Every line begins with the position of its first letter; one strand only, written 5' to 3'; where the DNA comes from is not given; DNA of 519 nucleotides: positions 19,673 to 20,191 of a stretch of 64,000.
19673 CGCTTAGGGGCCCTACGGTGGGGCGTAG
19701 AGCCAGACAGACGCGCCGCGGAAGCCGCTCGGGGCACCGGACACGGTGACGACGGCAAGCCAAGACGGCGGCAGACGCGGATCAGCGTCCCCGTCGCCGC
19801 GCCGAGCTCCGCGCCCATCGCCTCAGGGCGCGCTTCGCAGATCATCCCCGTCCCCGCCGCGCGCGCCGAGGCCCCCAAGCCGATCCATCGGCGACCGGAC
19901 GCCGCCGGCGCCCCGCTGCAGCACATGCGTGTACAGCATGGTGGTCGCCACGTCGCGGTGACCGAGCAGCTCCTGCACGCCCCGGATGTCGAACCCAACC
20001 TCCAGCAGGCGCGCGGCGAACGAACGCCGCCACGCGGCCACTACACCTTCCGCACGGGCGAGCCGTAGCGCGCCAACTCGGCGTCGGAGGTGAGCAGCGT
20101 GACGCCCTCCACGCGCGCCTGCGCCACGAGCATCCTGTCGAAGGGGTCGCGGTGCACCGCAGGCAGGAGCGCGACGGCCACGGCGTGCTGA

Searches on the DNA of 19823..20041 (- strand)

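Call 42: search_with_rna_model(model_id=R2, sources=[L008, L009, L010, L011, L012, L013, L014, L015, L017, L018, L019, L020, L021, L022, L023, L024, L025, L026, L028, L029, L030, L032, L033, L034, L037, L038, L039, L040, L041, L042, L043, L044, L045, L046, L047, L048, L049, L050, L051, L052, L055, L056, L057, L058, L059, L060, L061, L062, L063, L064, L065, L066, L067, L068, L069, L070, L071, L072, L073, L074, L075, L076, L077, L078, L079, L080, L081, L082, L083, L084, L085, L086], max_evalue=0.01)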
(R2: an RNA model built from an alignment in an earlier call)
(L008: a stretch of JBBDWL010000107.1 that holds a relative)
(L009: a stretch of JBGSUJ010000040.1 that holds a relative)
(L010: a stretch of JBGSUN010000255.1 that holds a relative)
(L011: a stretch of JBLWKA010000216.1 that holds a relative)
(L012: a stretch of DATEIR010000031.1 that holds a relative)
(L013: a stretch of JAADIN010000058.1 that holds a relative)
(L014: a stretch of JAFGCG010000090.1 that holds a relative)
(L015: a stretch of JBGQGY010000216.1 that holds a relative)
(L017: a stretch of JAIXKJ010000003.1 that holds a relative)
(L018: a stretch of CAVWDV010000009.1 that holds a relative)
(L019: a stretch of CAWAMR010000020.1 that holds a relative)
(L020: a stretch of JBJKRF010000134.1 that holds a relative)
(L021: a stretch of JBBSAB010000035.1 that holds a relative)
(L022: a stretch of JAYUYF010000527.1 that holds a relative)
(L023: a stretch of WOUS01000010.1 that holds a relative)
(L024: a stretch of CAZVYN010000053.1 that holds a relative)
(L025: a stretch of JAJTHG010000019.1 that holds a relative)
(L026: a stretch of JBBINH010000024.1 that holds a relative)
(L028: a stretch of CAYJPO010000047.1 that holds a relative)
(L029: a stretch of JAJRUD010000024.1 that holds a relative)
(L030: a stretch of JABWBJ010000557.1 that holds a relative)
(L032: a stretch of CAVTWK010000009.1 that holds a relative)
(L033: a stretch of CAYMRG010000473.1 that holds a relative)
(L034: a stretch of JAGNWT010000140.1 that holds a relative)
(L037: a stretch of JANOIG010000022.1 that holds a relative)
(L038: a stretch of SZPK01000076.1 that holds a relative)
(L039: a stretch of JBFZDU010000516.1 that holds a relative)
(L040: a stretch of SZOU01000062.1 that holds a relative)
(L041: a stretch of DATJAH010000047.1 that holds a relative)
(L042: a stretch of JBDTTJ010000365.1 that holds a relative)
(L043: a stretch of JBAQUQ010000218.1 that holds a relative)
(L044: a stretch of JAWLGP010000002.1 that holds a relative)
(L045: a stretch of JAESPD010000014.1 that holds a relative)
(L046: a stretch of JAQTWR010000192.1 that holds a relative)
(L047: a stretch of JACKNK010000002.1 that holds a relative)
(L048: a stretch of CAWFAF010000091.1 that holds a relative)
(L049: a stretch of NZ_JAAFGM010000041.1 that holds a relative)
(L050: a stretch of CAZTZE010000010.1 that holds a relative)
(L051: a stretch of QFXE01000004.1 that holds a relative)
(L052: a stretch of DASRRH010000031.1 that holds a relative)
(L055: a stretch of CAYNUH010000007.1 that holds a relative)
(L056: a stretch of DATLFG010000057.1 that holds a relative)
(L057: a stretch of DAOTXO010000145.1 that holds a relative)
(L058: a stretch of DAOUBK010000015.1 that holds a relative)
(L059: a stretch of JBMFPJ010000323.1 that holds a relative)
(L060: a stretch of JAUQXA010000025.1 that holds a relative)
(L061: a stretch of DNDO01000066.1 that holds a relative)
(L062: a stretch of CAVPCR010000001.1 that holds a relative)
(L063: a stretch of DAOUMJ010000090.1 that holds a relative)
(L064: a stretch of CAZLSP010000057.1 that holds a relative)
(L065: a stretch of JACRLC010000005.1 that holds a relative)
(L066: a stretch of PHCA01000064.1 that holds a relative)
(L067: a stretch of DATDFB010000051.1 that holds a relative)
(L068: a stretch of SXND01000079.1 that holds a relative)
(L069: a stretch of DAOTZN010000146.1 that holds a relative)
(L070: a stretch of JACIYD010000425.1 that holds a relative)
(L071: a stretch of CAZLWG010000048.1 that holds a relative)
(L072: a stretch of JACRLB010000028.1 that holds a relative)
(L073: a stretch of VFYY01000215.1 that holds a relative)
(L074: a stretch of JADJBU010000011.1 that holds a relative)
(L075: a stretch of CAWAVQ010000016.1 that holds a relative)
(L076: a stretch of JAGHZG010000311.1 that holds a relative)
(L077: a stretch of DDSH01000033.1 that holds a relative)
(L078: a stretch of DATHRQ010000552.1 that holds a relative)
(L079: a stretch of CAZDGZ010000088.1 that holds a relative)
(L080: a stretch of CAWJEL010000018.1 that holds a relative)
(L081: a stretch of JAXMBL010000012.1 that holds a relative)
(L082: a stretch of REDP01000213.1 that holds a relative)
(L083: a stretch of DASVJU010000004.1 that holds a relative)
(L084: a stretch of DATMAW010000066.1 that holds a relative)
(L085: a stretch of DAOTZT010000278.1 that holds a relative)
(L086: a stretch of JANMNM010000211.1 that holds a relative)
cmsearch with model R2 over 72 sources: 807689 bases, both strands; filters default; matches with E-value up to 0.01: 90.
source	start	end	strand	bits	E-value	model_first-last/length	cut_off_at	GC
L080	1212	1274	-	60.7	3.7e-12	1-61/61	no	0.7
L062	19778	19835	+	56.1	5.6e-11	1-61/61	no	0.67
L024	11368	11433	+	55.7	6.9e-11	1-61/61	no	0.62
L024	10812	10871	+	55.3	8.9e-11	1-61/61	no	0.65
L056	13449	13520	+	54.8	1.2e-10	1-61/61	no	0.64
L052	12642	12701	+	54.6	1.4e-10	1-61/61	no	0.65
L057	5524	5584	-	54.4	1.6e-10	1-61/61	no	0.69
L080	5224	5283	-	54.2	1.8e-10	1-61/61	no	0.58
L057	6083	6142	-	53.2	3.2e-10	1-61/61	no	0.67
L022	94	195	-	52.9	3.8e-10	1-61/61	no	0.65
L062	12016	12075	+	52.8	3.8e-10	1-61/61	no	0.7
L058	1106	1174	-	52.5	4.8e-10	1-61/61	no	0.65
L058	3006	3069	-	50.6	1.4e-09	1-61/61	no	0.72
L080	2834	2920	-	50.2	1.9e-09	1-61/61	no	0.6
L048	2660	2756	-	49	3.8e-09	1-61/61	no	0.73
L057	7999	8070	-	48.6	4.7e-09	1-61/61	no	0.67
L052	10910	11008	+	48.6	4.7e-09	1-61/61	no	0.63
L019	6536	6634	-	48.1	6.4e-09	1-61/61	no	0.65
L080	7981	8074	-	47.6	8.7e-09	1-61/61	no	0.69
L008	11024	11120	+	47.3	1e-08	1-61/61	no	0.7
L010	272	366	-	46.3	1.8e-08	1-61/61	no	0.73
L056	11810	11869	+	46.2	2e-08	1-61/61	no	0.72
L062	17271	17334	+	46.1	2.1e-08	1-61/61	no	0.69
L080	1947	2036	-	46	2.2e-08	1-61/61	no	0.71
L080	5909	6003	-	45.3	3.5e-08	1-61/61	no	0.65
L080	6651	6744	-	45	4e-08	1-61/61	no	0.64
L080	3473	3567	-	43.8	8.2e-08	1-61/61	no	0.61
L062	15792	15855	+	43.8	8.3e-08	1-61/61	no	0.69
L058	7975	8040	-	43.2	1.2e-07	1-61/61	no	0.71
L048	1625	1702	-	42.6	1.7e-07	1-61/61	no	0.69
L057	3457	3547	-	42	2.4e-07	1-61/61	no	0.64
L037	5335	5409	+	41.4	3.4e-07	1-61/61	no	0.65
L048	768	866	-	40.7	5.1e-07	1-61/61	no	0.72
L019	8159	8256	-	40.6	5.4e-07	1-61/61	no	0.67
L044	387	492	-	40.6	5.6e-07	1-61/61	no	0.58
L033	4456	4527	+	39.7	9.1e-07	1-61/61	no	0.69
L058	2074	2195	-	39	1.4e-06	1-61/61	no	0.62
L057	6757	6885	-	38.9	1.5e-06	1-61/61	no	0.56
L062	13542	13638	+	37.8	2.8e-06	1-61/61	no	0.7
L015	3385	3466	+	37.7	3e-06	1-61/61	no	0.71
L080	4386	4481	-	36.9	4.9e-06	1-61/61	no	0.64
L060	7398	7527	-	36.7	5.6e-06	1-61/61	no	0.62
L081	3523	3613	-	36.3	7.2e-06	1-61/61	no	0.65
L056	14090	14149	+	36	8.1e-06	1-61/61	no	0.68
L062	17934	18041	+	34.8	1.7e-05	1-61/61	no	0.69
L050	3922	4045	-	34.7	1.8e-05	1-61/61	no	0.58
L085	4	129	-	34.7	1.8e-05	1-61/61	no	0.63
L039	456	570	+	34.7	1.8e-05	1-61/61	no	0.57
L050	1284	1409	-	34.5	2.1e-05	1-61/61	no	0.66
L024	11764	11863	+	34.4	2.2e-05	1-61/61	no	0.68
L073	4159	4241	+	34.2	2.5e-05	1-61/61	no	0.63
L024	14386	14445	+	34.1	2.6e-05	1-61/61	no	0.6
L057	4541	4669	-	33.8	3.1e-05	1-61/61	no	0.59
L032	11139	11208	+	33.6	3.6e-05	1-61/61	no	0.7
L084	10653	10796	+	33.5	3.7e-05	1-61/61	no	0.63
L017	2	131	-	33.4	3.9e-05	1-61/61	no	0.61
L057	1378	1504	-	33.4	4e-05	1-61/61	no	0.61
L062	10997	11084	+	33.3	4.1e-05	5-57/61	no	0.73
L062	14166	14265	+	33.3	4.3e-05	1-61/61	no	0.74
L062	14482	14581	+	33.3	4.3e-05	1-61/61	no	0.74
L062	14798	14897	+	33.3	4.3e-05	1-61/61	no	0.74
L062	13853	13949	+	33.2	4.4e-05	1-61/61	no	0.74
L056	16655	16717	+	32.8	5.5e-05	1-61/61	no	0.7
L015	2635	2721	+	32.4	7.2e-05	1-61/61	no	0.75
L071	25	154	-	31.9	9.7e-05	1-61/61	no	0.61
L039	1059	1118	+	31.7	0.00011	1-61/61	no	0.6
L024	12943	13020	+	30.5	0.00022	1-61/61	no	0.69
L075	7047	7183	-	30.4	0.00023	1-61/61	no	0.58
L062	12844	12944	+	30.3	0.00025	1-61/61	no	0.75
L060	2419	2548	-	29.9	0.00032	1-61/61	no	0.66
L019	4567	4657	-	29.2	0.00047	1-61/61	no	0.59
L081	7622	7711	-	29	0.00052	1-61/61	no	0.62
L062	12552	12647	+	28.3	0.00081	1-61/61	no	0.71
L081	6994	7083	-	28.2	0.00084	1-61/61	no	0.62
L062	19089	19177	+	27.7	0.0012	5-57/61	no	0.75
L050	2450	2578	-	27.6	0.0013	1-61/61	no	0.54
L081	2430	2520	-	27.6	0.0013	1-61/61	no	0.65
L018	8232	8322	-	27.4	0.0014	1-61/61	no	0.62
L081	1877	1967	-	27.1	0.0016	1-61/61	no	0.64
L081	754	844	-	27.1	0.0016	1-61/61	no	0.63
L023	8179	8307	-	26.7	0.0021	1-61/61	no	0.53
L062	10678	10778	+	26.6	0.0023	1-61/61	no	0.75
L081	2917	3007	-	25.7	0.0037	1-61/61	no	0.64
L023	6501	6628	-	25.6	0.004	1-61/61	no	0.56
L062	15098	15190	+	25.5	0.0042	5-57/61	no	0.76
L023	5801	5928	-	25.2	0.005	1-61/61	no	0.54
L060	1608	1738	-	25.2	0.0052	1-61/61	no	0.6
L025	10690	10783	+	25.1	0.0053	1-61/61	no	0.65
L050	3183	3312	-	24.9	0.0062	1-61/61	no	0.65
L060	3191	3319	-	24.3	0.0088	1-61/61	no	0.57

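Call 66: search_with_rna_model(model_id=R2, sources=[L005, L006, L007, L008, L009, L010, L011, L012, L013, L014, L015, L016, L017, L018, L019, L020, L021, L022, L023, L024, L025, L026, L027, L028, L029, L030, L031, L032, L033, L034, L035, L036, L037, L038, L039, L040, L041, L042, L043, L044, L045, L046, L047, L048, L049, L050, L051, L052, L053, L054, L055, L056, L057, L058, L059, L060, L061, L062, L063, L064, L065, L066, L067, L068, L069, L070, L071, L072, L073, L074, L075, L076, L077, L078, L079, L080, L081, L082, L083, L084, L085, L086, L087, L088, L095, L103, L106, L107, L108, L110], max_evalue=0.001, make_alignment=true)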
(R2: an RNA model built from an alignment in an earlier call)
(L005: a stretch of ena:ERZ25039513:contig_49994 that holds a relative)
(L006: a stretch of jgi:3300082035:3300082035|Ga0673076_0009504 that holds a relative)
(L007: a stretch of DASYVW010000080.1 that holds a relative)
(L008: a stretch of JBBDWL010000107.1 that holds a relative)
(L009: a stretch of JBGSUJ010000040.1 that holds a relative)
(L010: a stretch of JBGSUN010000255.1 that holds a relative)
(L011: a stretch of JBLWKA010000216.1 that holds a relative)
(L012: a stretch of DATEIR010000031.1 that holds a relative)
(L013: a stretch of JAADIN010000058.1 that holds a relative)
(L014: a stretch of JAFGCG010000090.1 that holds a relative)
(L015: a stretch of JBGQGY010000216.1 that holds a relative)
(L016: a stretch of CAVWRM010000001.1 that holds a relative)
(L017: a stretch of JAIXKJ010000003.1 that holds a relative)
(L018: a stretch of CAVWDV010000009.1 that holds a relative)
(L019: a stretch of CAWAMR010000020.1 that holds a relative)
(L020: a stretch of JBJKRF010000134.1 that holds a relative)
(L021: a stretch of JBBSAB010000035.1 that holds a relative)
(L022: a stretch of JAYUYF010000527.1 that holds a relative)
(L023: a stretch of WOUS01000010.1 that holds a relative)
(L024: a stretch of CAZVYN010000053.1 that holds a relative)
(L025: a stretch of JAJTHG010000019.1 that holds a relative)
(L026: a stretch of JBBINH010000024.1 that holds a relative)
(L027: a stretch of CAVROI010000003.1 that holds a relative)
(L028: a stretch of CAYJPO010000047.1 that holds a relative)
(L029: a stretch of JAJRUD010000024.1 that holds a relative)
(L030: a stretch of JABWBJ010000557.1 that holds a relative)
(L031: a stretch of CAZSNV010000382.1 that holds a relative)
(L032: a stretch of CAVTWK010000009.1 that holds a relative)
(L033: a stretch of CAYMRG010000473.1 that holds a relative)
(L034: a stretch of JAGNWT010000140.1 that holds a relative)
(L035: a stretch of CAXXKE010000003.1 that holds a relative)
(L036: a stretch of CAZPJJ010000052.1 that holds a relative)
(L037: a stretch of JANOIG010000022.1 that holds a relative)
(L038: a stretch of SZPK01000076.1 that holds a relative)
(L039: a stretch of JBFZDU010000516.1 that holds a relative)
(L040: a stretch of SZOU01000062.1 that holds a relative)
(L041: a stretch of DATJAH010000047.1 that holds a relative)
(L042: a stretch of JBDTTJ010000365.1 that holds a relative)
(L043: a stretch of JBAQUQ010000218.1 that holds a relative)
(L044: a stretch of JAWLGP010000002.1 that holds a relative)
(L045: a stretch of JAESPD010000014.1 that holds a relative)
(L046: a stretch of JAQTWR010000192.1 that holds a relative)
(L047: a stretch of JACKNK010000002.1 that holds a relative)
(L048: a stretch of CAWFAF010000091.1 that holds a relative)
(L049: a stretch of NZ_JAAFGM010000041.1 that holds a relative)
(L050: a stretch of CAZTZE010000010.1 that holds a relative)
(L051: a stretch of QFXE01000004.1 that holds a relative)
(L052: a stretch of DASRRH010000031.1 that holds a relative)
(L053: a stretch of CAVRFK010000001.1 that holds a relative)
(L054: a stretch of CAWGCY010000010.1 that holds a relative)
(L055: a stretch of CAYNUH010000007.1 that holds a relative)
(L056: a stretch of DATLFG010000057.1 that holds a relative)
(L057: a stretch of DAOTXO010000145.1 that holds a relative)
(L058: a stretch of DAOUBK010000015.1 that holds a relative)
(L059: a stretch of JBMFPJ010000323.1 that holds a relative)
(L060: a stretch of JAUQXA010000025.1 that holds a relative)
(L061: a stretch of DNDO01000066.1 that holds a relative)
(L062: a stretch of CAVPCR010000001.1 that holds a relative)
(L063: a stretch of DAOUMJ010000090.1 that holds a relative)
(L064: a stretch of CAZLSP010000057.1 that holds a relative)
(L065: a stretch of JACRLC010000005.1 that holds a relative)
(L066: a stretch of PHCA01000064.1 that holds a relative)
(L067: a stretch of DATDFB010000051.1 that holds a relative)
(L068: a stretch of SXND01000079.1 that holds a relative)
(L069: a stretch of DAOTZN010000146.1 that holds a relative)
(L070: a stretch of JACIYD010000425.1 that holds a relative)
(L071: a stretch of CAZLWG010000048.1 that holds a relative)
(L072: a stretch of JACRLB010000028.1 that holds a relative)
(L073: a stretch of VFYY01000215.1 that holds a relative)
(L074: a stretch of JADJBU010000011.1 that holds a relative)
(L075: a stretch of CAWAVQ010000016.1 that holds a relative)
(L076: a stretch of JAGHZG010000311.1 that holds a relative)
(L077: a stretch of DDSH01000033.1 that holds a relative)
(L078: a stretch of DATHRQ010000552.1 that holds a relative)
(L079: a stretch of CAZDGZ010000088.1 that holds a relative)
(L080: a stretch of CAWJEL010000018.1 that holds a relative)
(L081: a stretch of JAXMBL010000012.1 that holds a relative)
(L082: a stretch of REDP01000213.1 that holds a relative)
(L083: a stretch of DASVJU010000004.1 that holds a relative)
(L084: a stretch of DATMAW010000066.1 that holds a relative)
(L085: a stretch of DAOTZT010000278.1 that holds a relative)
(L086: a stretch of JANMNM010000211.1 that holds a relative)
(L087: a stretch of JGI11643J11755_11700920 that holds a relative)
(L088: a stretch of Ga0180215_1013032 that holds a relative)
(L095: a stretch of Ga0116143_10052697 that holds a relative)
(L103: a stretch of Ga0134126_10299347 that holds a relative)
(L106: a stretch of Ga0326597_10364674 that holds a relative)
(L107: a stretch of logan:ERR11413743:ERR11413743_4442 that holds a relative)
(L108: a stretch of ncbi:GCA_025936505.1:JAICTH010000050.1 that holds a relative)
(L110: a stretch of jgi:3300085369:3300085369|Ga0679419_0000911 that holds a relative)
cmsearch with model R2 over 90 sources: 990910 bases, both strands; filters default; matches with E-value up to 0.001: 175.
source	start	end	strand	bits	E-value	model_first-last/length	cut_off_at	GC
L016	14535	14674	+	67.8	6.8e-14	1-61/61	no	0.64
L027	11038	11173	+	67.7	7e-14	1-61/61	no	0.62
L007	3913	4013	+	67.3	8.9e-14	1-61/61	no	0.62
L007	3333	3432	+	67.2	9.2e-14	1-61/61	no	0.61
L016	15251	15385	+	67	1.1e-13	1-61/61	no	0.64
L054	18442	18501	+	64.4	5e-13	1-61/61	no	0.62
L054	19938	19997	+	64.4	5e-13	1-61/61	no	0.62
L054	16846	16905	+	63.5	8.6e-13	1-61/61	no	0.58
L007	4295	4392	+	63.4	8.7e-13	1-61/61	no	0.63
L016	17703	17838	+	63.4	9.2e-13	1-61/61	no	0.65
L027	13036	13174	+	63.3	9.7e-13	1-61/61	no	0.61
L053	16389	16527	+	63.2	1e-12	1-61/61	no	0.69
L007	905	1007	+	63.2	1e-12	1-61/61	no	0.62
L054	14335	14394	+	63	1.1e-12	1-61/61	no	0.62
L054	18797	18856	+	63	1.1e-12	1-61/61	no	0.65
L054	17316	17375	+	62.9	1.2e-12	1-61/61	no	0.58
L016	15856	15992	+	62.1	2e-12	1-61/61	no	0.64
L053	17624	17766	+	62.1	2e-12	1-61/61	no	0.65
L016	10551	10689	+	61.8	2.3e-12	1-61/61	no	0.65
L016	14001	14140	+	61.7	2.5e-12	1-61/61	no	0.64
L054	13775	13834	+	61.5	2.8e-12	1-61/61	no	0.6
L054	11094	11153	+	61.5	2.8e-12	1-61/61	no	0.62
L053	16983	17122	+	61.3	3.1e-12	1-61/61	no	0.69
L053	12019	12150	+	61.1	3.5e-12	1-61/61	no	0.64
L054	19394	19453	+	61.1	3.6e-12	1-61/61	no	0.6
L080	1212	1274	-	60.7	4.5e-12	1-61/61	no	0.7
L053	15643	15785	+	60.5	5.1e-12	1-61/61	no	0.64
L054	17926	17985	+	60.3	5.7e-12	1-61/61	no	0.62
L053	19498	19587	+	60.3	5.8e-12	1-61/61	no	0.59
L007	2587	2687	+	60.1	6.3e-12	1-61/61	no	0.63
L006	12639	12735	+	59.3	1e-11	1-61/61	no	0.68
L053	11399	11540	+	59.2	1.1e-11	1-61/61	no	0.6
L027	11769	11905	+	59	1.2e-11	1-61/61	no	0.63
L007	1715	1857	+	58.2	2e-11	1-61/61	no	0.6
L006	12055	12148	+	58.2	2e-11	1-61/61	no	0.74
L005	4148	4250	+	58.1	2.1e-11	1-61/61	no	0.69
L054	12301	12360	+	57.8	2.5e-11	1-61/61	no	0.6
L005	1542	1647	+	57.7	2.6e-11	1-61/61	no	0.69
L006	8465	8538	+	57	3.9e-11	1-61/61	no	0.68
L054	16236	16295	+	56.8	4.4e-11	1-61/61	no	0.57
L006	7670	7753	+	56.4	5.8e-11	1-61/61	no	0.61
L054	15296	15355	+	56.4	5.8e-11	1-61/61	no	0.6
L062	19778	19835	+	56.1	6.9e-11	1-61/61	no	0.67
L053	13647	13787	+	55.9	7.6e-11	1-61/61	no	0.63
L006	11472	11544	+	55.9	7.9e-11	1-61/61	no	0.67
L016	10903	11041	+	55.8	8e-11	1-61/61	no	0.63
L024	11368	11433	+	55.7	8.4e-11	1-61/61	no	0.62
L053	10826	10967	+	55.7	8.6e-11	1-61/61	no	0.64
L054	13284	13343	+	55.6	9.2e-11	1-61/61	no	0.58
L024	10812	10871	+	55.3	1.1e-10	1-61/61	no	0.65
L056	13449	13520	+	54.8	1.4e-10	1-61/61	no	0.64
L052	12642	12701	+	54.6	1.7e-10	1-61/61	no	0.65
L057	5524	5584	-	54.4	1.9e-10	1-61/61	no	0.69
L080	5224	5283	-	54.2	2.1e-10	1-61/61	no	0.58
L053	12800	12942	+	54.1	2.3e-10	1-61/61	no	0.67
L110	1197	1292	+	53.7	2.9e-10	1-61/61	no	0.67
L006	10758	10817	+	53.5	3.2e-10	1-61/61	no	0.58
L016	16958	17093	+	53.3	3.5e-10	1-61/61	no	0.69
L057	6083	6142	-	53.2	3.9e-10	1-61/61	no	0.67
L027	12496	12633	+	53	4.3e-10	1-61/61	no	0.64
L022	94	195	-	52.9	4.7e-10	1-61/61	no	0.65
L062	12016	12075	+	52.8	4.7e-10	1-61/61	no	0.7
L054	12808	12867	+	52.8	4.8e-10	1-61/61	no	0.55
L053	18393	18534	+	52.6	5.4e-10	1-61/61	no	0.62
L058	1106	1174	-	52.5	5.9e-10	1-61/61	no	0.65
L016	19830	19972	+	51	1.4e-09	1-61/61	no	0.65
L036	8899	9002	+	50.8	1.5e-09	1-61/61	no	0.69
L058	3006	3069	-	50.6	1.8e-09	1-61/61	no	0.72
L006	13221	13320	+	50.4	2e-09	1-61/61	no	0.71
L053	15036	15177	+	50.3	2.1e-09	1-61/61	no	0.75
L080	2834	2920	-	50.2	2.3e-09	1-61/61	no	0.6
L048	2660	2756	-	49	4.6e-09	1-61/61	no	0.73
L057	7999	8070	-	48.6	5.7e-09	1-61/61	no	0.67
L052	10910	11008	+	48.6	5.8e-09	1-61/61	no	0.63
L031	3803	3893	+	48.5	6.1e-09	1-61/61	no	0.53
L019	6536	6634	-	48.1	7.8e-09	1-61/61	no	0.65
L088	2354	2413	+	47.8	9.3e-09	1-61/61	no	0.7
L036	9704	9763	+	47.6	1.1e-08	1-61/61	no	0.72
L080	7981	8074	-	47.6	1.1e-08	1-61/61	no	0.69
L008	11024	11120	+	47.3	1.3e-08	1-61/61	no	0.7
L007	5533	5633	+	46.8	1.7e-08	1-61/61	no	0.51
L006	9392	9466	+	46.8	1.7e-08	1-61/61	no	0.69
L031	4253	4344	+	46.8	1.7e-08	1-61/61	no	0.51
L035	11170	11286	+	46.8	1.7e-08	1-61/61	no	0.68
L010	272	366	-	46.3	2.3e-08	1-61/61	no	0.73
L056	11810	11869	+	46.2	2.4e-08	1-61/61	no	0.72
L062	17271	17334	+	46.1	2.5e-08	1-61/61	no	0.69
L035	12132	12246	+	46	2.7e-08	1-61/61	no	0.66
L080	1947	2036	-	46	2.7e-08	1-61/61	no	0.71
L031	3227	3319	+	45.6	3.5e-08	1-61/61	no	0.61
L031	3545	3635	+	45.5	3.7e-08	1-61/61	no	0.56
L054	11803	11882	+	45.4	4e-08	1-61/61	no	0.59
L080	5909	6003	-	45.3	4.2e-08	1-61/61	no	0.65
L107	1209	1268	+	45.1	4.6e-08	1-61/61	no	0.7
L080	6651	6744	-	45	4.8e-08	1-61/61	no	0.64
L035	12965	13081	+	44.7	5.9e-08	1-61/61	no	0.65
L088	991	1051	+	44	9e-08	1-61/61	no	0.61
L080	3473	3567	-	43.8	1e-07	1-61/61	no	0.61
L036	7561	7623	+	43.8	1e-07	1-61/61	no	0.65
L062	15792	15855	+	43.8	1e-07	1-61/61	no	0.69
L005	7165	7264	+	43.7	1.1e-07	1-61/61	no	0.68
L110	608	706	+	43.4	1.2e-07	1-61/61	no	0.62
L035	13772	13886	+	43.2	1.4e-07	1-61/61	no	0.67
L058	7975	8040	-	43.2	1.5e-07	1-61/61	no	0.71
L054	14796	14875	+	42.8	1.8e-07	1-61/61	no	0.57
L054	15757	15836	+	42.8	1.8e-07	1-61/61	no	0.57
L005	2156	2258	+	42.8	1.8e-07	1-61/61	no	0.67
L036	8110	8241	+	42.6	2e-07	1-61/61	no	0.64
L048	1625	1702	-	42.6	2.1e-07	1-61/61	no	0.69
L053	14472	14612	+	42.5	2.2e-07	1-61/61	no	0.65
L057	3457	3547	-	42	2.9e-07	1-61/61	no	0.64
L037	5335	5409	+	41.4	4.2e-07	1-61/61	no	0.65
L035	17903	18019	+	40.9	5.6e-07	1-61/61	no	0.65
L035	17071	17184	+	40.7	6.3e-07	1-61/61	no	0.64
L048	768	866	-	40.7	6.3e-07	1-61/61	no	0.72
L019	8159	8256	-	40.6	6.7e-07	1-61/61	no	0.67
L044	387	492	-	40.6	6.9e-07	1-61/61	no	0.58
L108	4750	4850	+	40.4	7.5e-07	1-61/61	no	0.5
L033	4456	4527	+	39.7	1.1e-06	1-61/61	no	0.69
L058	2074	2195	-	39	1.7e-06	1-61/61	no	0.62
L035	16284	16398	+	39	1.7e-06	1-61/61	no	0.61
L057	6757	6885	-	38.9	1.9e-06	1-61/61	no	0.56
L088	4912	4999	+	38.7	2.1e-06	1-61/61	no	0.61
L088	3552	3612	+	38.7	2.1e-06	1-61/61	no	0.57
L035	15383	15497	+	38.1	2.9e-06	1-61/61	no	0.63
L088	5637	5700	+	38.1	3e-06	1-61/61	no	0.61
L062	13542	13638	+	37.8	3.4e-06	1-61/61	no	0.7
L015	3385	3466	+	37.7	3.7e-06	1-61/61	no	0.71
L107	6304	6362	+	37.6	3.9e-06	1-61/61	no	0.68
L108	5329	5428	+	37.2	5.1e-06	1-61/61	no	0.6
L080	4386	4481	-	36.9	6e-06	1-61/61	no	0.64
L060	7398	7527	-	36.7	6.8e-06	1-61/61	no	0.62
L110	2194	2293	+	36.5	7.5e-06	1-61/61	no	0.55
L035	18738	18854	+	36.5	7.6e-06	1-61/61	no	0.67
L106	1302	1373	+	36.5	7.6e-06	1-61/61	no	0.67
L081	3523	3613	-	36.3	8.9e-06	1-61/61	no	0.65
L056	14090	14149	+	36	1e-05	1-61/61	no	0.68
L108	3055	3153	+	35.7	1.2e-05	1-61/61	no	0.54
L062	17934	18041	+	34.8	2.1e-05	1-61/61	no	0.69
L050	3922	4045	-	34.7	2.2e-05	1-61/61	no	0.58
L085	4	129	-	34.7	2.2e-05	1-61/61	no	0.63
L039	456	570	+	34.7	2.2e-05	1-61/61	no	0.57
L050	1284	1409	-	34.5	2.5e-05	1-61/61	no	0.66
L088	1801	1872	+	34.5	2.6e-05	1-61/61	no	0.65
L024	11764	11863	+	34.4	2.7e-05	1-61/61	no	0.68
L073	4159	4241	+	34.2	3.1e-05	1-61/61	no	0.63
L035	14635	14748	+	34.1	3.2e-05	1-61/61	no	0.65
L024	14386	14445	+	34.1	3.2e-05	1-61/61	no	0.6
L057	4541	4669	-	33.8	3.8e-05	1-61/61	no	0.59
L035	19512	19627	+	33.6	4.2e-05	1-61/61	no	0.66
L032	11139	11208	+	33.6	4.4e-05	1-61/61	no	0.7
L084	10653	10796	+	33.5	4.5e-05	1-61/61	no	0.63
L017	2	131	-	33.4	4.8e-05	1-61/61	no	0.61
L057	1378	1504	-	33.4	4.9e-05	1-61/61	no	0.61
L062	10997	11084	+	33.3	5.1e-05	5-57/61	no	0.73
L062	14166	14265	+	33.3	5.2e-05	1-61/61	no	0.74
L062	14482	14581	+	33.3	5.2e-05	1-61/61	no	0.74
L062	14798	14897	+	33.3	5.2e-05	1-61/61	no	0.74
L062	13853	13949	+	33.2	5.4e-05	1-61/61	no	0.74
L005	5521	5621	+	32.9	6.3e-05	1-61/61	no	0.67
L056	16655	16717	+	32.8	6.8e-05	1-61/61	no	0.7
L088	4316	4387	+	32.4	8.7e-05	1-61/61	no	0.65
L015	2635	2721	+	32.4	8.8e-05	1-61/61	no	0.75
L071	25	154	-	31.9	0.00012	1-61/61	no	0.61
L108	3694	3791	+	31.9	0.00012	1-61/61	no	0.56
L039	1059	1118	+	31.7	0.00013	1-61/61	no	0.6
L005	3386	3486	+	30.9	0.00021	1-61/61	no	0.64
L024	12943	13020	+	30.5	0.00027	1-61/61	no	0.69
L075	7047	7183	-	30.4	0.00028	1-61/61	no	0.58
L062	12844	12944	+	30.3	0.0003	1-61/61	no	0.75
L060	2419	2548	-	29.9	0.00039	1-61/61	no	0.66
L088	1449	1520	+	29.2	0.00057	1-61/61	no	0.72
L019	4567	4657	-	29.2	0.00058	1-61/61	no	0.59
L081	7622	7711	-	29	0.00064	1-61/61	no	0.62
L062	12552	12647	+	28.3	0.001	1-61/61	no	0.71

Alignment A4: 150 matches aligned to the model, 148 columns, each read 5' to 3' on its own strand. Consensus structure (alignment columns), stored with it:
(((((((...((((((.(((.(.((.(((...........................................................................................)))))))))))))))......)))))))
